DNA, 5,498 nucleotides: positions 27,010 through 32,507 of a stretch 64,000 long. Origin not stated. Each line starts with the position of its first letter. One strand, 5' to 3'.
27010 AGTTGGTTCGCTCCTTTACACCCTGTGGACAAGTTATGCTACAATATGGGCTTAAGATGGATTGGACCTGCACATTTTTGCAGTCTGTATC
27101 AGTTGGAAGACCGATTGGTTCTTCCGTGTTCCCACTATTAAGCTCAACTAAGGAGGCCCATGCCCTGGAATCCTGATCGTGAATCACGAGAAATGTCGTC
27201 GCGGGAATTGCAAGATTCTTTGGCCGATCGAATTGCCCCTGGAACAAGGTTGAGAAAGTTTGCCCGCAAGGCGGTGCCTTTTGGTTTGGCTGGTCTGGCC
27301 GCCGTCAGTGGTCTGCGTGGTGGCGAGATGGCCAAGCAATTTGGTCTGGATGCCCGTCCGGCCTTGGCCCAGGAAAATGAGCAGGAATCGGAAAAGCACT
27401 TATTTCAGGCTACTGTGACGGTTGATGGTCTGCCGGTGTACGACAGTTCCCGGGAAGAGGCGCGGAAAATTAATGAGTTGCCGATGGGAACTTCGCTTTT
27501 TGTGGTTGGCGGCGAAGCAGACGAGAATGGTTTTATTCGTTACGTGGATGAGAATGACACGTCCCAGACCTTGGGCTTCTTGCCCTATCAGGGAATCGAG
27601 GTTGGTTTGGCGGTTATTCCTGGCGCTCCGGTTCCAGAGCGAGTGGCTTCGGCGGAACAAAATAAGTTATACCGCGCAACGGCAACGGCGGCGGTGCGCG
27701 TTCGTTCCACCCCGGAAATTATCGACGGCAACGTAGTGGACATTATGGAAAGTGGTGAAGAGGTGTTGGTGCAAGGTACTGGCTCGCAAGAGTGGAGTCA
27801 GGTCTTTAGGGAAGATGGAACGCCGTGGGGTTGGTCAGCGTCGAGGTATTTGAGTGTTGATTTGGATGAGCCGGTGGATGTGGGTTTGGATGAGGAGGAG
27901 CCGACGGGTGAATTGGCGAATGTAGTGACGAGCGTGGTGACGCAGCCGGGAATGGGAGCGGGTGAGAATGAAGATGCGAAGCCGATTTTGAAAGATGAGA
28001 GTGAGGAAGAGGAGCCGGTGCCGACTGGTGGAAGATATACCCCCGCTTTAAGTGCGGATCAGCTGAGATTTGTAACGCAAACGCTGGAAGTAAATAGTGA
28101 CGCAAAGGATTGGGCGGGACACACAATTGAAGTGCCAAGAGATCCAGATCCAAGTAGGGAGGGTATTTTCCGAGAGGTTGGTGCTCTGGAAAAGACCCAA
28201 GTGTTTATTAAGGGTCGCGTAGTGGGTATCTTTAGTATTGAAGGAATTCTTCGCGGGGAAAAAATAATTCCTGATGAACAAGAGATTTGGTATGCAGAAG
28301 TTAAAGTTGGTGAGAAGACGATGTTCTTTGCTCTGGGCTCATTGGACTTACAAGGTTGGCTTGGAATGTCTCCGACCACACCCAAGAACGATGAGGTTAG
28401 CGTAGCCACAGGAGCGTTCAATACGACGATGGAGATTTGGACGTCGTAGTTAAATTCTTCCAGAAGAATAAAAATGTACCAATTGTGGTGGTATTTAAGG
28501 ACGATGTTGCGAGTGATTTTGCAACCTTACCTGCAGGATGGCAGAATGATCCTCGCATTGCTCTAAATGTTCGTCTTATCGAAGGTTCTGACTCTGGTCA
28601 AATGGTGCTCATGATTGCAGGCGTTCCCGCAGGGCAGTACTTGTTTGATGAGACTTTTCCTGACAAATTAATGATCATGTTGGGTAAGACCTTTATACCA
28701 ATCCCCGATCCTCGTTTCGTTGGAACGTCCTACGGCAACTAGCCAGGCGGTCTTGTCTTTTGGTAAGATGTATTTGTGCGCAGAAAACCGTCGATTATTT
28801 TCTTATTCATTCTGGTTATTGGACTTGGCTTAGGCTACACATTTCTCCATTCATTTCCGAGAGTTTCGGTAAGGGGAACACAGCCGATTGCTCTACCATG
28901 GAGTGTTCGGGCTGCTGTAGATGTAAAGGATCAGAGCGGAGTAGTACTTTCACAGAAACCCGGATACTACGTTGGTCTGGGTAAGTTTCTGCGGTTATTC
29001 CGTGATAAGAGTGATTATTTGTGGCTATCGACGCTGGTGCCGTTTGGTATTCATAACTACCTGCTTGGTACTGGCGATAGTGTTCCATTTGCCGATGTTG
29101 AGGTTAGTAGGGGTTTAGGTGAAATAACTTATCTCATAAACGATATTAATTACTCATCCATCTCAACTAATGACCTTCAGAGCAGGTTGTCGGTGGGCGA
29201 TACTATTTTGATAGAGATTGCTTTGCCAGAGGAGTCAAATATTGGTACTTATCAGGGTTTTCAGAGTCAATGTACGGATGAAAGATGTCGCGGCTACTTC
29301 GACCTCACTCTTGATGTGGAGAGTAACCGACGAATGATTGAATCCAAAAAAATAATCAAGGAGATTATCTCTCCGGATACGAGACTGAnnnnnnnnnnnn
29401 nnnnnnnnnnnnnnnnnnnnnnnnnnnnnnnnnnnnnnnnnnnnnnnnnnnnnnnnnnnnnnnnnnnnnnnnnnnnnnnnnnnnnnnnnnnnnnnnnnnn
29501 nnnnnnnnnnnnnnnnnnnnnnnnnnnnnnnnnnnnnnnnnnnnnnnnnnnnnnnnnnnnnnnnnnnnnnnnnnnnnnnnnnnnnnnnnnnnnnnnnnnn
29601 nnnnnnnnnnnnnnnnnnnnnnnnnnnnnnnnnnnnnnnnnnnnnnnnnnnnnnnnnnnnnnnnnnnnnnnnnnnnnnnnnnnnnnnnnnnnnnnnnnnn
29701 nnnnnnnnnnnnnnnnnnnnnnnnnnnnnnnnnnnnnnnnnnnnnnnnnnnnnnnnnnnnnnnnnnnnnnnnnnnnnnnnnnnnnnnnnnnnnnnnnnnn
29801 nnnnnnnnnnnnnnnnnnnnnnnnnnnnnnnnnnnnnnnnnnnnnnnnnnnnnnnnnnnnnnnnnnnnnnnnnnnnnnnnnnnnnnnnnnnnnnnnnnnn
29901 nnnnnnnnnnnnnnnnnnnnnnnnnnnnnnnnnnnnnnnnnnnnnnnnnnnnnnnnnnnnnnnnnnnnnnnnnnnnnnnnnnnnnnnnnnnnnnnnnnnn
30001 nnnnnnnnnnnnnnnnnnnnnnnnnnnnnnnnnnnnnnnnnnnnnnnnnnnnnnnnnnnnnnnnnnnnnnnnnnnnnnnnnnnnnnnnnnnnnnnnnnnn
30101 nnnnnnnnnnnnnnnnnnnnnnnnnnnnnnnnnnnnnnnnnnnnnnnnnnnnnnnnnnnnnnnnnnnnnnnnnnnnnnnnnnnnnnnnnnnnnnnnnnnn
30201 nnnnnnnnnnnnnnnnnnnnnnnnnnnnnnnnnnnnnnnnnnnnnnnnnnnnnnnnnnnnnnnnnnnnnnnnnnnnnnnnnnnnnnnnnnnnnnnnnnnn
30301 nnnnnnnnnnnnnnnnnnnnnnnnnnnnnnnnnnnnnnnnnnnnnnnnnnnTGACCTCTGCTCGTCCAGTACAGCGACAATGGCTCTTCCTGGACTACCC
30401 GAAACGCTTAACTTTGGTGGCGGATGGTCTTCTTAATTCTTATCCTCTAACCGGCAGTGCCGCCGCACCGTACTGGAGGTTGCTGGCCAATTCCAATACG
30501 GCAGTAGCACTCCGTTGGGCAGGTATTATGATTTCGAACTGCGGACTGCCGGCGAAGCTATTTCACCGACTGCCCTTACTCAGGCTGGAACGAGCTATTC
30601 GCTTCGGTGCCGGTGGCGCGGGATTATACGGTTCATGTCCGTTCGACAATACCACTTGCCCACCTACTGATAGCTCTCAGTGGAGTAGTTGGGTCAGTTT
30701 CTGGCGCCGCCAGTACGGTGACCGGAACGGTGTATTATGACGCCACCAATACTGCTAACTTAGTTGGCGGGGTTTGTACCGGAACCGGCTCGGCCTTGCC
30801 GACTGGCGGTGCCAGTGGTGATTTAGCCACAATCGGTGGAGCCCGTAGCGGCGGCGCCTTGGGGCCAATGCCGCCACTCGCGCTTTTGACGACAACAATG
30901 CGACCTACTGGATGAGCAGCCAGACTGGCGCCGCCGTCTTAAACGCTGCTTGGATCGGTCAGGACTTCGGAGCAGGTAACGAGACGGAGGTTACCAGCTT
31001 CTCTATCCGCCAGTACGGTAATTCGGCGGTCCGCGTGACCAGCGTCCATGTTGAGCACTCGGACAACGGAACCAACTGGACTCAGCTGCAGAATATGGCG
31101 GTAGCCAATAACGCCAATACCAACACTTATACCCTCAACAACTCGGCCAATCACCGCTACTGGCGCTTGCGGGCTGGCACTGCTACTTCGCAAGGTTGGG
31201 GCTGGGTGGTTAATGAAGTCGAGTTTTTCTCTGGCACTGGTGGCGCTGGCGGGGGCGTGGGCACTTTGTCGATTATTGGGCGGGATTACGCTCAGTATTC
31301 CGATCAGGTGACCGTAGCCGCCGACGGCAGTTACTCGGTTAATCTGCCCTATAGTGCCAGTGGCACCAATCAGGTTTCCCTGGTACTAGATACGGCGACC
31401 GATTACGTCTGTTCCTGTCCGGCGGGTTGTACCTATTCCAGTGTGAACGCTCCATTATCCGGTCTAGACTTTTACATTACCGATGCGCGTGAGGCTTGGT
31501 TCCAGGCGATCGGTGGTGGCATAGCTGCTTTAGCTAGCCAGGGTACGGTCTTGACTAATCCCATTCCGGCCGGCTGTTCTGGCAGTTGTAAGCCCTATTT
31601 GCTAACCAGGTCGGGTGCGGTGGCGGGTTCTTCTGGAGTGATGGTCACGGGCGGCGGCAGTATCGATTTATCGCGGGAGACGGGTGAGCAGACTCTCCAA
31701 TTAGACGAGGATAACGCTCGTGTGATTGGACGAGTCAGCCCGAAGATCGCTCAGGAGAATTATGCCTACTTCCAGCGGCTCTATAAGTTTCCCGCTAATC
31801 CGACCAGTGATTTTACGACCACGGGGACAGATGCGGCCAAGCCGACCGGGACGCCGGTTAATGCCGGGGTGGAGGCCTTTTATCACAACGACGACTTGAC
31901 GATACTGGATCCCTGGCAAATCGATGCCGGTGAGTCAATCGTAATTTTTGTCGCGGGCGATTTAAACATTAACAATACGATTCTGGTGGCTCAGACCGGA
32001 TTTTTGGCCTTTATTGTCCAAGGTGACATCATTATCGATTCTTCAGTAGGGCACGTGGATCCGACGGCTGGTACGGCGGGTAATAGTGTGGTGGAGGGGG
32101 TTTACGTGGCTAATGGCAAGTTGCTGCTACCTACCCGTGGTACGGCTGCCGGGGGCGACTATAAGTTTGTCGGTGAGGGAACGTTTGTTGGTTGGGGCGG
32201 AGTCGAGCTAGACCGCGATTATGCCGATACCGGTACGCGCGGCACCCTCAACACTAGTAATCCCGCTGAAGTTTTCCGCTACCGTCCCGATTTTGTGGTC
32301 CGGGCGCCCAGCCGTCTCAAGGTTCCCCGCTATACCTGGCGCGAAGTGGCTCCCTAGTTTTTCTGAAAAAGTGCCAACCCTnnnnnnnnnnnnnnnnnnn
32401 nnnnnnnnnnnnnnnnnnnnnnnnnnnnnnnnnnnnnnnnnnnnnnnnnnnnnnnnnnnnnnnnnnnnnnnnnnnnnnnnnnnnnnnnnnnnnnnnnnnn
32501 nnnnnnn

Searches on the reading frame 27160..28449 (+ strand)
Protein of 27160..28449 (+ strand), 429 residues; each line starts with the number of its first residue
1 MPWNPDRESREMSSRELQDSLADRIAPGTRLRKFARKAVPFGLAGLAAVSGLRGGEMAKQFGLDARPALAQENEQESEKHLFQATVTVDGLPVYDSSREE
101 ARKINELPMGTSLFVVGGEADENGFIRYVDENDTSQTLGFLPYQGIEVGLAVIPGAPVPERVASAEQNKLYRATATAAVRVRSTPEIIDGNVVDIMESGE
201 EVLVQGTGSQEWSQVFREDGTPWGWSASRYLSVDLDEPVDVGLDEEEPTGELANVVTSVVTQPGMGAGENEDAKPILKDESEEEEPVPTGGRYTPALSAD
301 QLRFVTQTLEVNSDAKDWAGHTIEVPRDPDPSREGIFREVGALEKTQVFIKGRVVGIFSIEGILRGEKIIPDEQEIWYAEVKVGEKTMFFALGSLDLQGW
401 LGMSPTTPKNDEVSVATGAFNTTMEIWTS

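Call 68: search_protein_families(library=pfam, proteins=[window:27160-28449:+], max_evalue=0.00001)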
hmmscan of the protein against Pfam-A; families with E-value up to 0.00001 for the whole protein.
window:27160-28449:+ (429 aa): 1 family
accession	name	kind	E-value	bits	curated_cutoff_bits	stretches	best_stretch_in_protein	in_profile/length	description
PF08239.17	SH3_3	-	5.7e-07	30.1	27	0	178-232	2-54/54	Bacterial SH3 domain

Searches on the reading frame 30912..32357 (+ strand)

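Call 68: search_protein_families(library=pfam, proteins=[window:30912-32357:+], max_evalue=0.00001)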
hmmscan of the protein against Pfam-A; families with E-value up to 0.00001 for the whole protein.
window:30912-32357:+ (481 aa): 2 families
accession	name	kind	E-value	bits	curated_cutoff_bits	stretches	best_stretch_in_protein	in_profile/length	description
PF00754.31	F5_F8_type_C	-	2.2e-08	34.7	28.2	1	13-97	35-122/127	F5/8 type C domain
PF22633.2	F5_F8_type_C_2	-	5e-07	30.7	27.8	1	12-86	19-91/91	NedA-like, galactose-binding domain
